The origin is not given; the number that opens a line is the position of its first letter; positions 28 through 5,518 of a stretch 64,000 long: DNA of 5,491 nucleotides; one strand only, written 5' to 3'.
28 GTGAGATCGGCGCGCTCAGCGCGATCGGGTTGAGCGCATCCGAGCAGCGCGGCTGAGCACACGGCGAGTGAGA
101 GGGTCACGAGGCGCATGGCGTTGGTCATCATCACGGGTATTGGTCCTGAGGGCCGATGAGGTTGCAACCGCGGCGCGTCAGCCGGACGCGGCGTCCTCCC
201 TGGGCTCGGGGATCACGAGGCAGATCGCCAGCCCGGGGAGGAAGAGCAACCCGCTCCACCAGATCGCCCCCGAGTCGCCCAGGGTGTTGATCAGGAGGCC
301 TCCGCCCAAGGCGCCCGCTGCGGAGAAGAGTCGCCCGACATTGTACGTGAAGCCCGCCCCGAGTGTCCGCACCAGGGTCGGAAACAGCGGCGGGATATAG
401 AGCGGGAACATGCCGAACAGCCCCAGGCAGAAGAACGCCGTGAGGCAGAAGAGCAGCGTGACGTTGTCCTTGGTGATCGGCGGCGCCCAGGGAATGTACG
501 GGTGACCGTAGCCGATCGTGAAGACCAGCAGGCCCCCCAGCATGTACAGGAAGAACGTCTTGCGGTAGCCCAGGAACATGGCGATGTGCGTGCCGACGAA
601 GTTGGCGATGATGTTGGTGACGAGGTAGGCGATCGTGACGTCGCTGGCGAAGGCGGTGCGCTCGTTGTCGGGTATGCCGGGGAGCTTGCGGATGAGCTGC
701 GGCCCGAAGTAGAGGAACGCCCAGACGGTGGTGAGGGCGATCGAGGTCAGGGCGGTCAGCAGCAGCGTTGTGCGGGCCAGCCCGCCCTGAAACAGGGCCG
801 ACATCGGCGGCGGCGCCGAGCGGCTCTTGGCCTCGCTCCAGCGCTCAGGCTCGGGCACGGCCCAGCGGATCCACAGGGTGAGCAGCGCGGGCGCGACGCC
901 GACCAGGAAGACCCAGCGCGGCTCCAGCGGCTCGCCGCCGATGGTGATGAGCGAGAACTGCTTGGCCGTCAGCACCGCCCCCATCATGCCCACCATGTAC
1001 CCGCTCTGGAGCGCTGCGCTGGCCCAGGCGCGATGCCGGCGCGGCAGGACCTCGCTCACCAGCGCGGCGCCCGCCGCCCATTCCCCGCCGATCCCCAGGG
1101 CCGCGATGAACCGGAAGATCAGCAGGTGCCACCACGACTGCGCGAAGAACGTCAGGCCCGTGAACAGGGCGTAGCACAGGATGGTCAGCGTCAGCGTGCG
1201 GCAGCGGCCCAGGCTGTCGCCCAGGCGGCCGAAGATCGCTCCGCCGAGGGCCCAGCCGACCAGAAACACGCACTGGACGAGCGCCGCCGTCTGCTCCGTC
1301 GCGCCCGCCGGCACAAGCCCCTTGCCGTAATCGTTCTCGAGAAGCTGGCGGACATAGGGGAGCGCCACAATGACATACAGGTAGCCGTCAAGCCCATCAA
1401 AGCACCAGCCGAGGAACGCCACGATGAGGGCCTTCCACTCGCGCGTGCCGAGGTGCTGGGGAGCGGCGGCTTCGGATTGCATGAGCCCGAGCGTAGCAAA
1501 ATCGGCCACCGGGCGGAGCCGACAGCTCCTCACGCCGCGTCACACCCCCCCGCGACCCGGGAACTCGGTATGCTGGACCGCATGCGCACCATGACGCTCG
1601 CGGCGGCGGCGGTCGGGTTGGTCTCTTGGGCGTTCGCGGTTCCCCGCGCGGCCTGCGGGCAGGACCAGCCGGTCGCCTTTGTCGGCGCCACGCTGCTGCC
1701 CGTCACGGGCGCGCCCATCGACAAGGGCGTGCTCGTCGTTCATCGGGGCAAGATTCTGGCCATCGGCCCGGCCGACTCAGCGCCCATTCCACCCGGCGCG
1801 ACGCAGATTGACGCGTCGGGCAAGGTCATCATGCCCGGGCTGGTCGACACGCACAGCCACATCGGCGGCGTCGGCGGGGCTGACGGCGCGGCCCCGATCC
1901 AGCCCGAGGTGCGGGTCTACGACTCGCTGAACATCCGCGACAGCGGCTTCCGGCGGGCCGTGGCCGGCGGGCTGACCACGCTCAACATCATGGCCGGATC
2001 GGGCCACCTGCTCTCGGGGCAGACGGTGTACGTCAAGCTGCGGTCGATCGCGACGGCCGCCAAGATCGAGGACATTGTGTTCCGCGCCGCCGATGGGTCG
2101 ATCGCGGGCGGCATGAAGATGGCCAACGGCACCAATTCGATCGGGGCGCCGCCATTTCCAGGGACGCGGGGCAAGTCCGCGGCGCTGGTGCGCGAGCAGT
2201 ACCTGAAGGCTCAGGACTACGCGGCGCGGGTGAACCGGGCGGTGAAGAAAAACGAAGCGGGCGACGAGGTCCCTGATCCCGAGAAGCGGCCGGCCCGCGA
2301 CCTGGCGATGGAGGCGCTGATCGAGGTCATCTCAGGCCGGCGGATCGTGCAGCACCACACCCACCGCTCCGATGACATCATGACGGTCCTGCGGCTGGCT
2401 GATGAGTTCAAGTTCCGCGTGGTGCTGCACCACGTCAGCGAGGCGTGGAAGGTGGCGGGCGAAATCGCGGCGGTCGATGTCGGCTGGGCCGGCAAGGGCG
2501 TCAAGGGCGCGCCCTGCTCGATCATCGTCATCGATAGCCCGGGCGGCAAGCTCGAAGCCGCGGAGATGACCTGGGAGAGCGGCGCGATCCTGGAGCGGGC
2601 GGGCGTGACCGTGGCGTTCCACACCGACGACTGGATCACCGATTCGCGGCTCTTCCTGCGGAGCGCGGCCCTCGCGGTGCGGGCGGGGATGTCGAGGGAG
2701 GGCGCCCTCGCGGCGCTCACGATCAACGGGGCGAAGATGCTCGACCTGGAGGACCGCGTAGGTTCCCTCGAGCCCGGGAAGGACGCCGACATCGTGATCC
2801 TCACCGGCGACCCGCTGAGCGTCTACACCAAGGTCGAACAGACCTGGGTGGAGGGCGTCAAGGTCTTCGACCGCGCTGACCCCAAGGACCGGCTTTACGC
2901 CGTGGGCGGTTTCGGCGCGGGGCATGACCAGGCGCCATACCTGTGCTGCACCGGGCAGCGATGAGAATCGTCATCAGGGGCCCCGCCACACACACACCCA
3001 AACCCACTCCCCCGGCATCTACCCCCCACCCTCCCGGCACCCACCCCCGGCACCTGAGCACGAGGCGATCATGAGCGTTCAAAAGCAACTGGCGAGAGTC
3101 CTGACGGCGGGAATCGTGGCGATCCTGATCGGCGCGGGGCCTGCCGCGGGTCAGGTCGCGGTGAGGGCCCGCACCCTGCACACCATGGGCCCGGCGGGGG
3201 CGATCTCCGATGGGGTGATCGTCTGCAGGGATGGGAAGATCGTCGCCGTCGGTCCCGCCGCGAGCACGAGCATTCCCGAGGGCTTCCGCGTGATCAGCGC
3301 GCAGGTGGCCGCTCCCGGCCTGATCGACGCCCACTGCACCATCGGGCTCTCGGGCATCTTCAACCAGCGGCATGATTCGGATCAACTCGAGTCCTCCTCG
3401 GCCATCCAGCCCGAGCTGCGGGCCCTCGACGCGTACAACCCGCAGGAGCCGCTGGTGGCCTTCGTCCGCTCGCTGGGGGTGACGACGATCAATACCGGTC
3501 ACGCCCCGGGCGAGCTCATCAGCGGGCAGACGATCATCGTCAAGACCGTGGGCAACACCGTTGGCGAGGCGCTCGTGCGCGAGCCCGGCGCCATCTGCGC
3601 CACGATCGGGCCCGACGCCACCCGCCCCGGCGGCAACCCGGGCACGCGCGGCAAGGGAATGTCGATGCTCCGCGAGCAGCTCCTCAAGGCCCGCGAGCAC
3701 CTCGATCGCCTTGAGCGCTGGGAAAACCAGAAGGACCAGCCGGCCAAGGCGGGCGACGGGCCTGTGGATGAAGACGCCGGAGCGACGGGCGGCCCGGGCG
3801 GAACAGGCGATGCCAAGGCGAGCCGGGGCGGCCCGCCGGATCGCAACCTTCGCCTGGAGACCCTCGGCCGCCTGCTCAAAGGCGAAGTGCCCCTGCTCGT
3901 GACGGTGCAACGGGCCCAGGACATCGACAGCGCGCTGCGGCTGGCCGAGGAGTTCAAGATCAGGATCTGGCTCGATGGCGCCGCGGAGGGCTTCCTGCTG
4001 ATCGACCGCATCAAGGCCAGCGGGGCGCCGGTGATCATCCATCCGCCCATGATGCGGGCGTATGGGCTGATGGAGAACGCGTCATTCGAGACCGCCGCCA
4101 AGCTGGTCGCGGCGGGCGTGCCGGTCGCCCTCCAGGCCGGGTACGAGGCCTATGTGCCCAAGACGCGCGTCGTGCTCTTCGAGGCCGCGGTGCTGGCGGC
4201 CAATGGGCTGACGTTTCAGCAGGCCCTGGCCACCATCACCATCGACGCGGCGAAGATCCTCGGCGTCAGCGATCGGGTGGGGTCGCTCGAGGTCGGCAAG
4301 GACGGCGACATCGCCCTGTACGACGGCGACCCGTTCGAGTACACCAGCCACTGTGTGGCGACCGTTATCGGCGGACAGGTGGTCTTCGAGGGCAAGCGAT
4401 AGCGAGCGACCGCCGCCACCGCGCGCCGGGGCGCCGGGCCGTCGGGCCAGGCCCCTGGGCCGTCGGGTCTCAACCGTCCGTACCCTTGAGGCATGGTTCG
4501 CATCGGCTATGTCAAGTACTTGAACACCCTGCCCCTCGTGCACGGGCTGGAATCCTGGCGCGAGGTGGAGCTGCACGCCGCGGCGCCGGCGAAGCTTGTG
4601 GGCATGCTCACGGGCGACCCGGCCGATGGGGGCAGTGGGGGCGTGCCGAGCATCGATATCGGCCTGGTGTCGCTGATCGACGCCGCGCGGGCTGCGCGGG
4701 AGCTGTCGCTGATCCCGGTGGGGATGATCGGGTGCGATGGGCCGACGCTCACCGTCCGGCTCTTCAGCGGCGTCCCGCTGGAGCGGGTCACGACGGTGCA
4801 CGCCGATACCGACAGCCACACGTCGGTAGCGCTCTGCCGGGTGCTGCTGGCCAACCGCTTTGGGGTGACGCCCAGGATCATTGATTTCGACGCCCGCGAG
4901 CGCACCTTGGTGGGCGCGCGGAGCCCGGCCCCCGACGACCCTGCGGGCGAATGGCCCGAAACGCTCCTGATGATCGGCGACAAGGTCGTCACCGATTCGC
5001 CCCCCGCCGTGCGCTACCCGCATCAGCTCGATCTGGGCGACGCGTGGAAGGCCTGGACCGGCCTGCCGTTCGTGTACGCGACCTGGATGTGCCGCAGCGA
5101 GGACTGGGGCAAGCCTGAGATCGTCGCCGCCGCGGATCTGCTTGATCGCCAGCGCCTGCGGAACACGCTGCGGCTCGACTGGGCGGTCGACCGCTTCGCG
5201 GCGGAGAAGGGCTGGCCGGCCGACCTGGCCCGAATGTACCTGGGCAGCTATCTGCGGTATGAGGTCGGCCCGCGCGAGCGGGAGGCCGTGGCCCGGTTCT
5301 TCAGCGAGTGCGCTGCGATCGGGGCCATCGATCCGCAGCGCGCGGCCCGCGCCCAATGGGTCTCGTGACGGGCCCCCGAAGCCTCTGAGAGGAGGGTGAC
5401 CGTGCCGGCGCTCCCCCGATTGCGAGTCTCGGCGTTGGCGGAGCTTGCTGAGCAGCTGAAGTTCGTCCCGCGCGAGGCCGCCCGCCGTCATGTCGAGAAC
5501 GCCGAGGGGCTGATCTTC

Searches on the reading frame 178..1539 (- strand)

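Call 23: search_protein_families(library=pfam, proteins=[window:178-1539:-], max_evalue=0.001)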
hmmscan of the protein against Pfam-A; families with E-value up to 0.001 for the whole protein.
window:178-1539:- (453 aa): 2 families
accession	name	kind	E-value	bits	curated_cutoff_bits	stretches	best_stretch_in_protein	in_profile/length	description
PF00083.30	Sugar_tr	-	1.3e-24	87.3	22.3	2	39-240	4-203/452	Sugar (and other) transporter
PF07690.21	MFS_1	-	1.4e-22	80.5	33.4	1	52-339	12-281/347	Major Facilitator Superfamily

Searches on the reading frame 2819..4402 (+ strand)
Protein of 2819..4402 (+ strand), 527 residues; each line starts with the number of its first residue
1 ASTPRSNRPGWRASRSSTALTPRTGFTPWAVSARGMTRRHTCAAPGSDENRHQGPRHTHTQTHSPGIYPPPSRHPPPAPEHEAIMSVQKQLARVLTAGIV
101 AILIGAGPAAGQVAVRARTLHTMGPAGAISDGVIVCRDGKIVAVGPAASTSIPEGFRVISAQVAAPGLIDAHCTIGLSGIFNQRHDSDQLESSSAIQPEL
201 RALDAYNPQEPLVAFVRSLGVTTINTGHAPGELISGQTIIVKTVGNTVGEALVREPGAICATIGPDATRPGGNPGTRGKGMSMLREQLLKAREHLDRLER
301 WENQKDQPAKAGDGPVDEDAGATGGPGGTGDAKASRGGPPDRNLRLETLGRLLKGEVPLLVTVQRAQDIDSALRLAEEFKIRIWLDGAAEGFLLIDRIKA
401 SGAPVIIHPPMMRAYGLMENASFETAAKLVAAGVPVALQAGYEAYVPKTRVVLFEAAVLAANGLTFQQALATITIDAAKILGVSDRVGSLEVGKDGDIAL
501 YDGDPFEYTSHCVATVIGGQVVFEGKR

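Call 23: search_protein_families(library=pfam, proteins=[window:2819-4402:+], max_evalue=0.001)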
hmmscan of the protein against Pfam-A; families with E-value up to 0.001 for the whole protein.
window:2819-4402:+ (527 aa): 2 families
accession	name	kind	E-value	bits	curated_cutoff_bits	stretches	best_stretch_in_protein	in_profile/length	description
PF07969.17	Amidohydro_3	-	1e-13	52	29.7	1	461-523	404-472/472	Amidohydrolase family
PF01979.26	Amidohydro_1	-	2.3e-10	40.7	25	1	461-518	278-341/345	Amidohydrolase family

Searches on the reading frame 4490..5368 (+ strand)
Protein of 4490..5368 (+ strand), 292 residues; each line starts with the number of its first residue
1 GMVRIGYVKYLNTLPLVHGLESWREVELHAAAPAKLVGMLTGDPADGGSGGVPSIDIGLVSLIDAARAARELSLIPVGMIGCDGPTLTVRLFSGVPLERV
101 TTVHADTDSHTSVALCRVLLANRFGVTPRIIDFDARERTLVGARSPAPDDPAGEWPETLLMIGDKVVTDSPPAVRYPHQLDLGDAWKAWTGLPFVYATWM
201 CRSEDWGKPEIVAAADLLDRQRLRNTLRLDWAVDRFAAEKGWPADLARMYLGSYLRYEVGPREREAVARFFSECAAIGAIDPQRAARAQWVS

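Call 23: search_protein_families(library=pfam, proteins=[window:4490-5368:+], max_evalue=0.001)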
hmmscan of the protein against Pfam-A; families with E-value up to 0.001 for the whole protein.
window:4490-5368:+ (292 aa): 1 family
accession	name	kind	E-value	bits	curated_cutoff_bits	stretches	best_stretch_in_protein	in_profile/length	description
PF02621.19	VitK2_biosynth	-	6.2e-36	124.6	26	1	4-275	2-251/252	Menaquinone biosynthesis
